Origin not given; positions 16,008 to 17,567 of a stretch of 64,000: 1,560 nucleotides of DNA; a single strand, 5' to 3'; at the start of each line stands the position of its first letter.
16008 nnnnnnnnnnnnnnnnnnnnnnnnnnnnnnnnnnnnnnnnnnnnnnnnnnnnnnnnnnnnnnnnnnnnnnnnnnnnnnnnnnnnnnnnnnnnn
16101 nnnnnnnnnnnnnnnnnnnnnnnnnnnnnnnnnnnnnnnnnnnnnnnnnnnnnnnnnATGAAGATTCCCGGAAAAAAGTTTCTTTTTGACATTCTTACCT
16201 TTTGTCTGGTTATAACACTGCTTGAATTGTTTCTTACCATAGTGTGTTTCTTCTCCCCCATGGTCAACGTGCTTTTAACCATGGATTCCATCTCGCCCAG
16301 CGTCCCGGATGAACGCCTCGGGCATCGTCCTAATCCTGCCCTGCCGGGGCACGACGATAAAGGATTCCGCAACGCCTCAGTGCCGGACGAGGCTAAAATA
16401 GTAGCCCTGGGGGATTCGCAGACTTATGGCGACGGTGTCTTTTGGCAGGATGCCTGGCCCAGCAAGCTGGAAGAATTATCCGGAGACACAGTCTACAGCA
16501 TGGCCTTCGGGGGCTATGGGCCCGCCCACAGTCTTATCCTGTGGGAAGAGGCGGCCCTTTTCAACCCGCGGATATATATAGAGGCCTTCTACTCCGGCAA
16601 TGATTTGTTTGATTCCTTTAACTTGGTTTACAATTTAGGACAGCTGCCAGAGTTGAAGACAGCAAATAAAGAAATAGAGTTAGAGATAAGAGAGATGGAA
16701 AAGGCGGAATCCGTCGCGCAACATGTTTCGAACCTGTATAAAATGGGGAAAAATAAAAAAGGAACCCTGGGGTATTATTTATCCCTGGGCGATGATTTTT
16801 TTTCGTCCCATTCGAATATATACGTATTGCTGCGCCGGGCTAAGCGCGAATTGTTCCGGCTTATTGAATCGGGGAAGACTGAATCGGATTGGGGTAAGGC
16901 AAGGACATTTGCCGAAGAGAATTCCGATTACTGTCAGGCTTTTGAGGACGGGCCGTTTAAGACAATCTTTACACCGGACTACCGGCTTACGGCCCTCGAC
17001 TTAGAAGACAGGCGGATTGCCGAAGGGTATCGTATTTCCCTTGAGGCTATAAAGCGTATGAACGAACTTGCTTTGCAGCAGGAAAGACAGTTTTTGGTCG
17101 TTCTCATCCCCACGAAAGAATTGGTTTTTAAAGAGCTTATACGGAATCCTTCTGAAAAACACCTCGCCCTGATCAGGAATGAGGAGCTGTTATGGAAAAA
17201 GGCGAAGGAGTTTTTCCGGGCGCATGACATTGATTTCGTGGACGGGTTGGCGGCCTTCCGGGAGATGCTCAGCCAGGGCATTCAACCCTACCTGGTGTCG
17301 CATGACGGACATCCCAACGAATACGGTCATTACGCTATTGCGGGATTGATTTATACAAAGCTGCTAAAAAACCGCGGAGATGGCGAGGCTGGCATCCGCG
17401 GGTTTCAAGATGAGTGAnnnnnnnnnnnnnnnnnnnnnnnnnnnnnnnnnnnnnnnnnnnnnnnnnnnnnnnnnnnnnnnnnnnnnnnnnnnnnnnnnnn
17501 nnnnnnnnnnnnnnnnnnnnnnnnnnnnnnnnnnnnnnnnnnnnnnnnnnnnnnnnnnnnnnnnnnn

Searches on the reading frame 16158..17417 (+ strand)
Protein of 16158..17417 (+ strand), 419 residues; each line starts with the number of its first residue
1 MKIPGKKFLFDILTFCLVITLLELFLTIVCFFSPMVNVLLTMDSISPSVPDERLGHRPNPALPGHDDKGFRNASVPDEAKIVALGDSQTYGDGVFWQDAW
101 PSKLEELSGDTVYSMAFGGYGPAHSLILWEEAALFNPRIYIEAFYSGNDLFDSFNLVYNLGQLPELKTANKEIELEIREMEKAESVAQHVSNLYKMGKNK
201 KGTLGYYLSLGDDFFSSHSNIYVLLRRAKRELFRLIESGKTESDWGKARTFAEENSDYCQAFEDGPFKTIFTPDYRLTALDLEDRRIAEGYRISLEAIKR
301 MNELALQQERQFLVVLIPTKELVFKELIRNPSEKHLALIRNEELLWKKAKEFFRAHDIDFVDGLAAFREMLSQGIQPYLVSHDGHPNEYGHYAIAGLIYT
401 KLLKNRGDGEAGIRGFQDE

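Call 66: search_protein_families(library=pfam, proteins=[window:16158-17417:+], max_evalue=0.01)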
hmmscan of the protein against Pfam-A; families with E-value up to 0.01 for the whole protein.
window:16158-17417:+ (419 aa): 1 family
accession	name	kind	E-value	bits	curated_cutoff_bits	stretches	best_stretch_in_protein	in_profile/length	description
PF13472.12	Lipase_GDSL_2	-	5.2e-06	27.5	32.9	1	83-155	1-80/178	GDSL-like Lipase/Acylhydrolase family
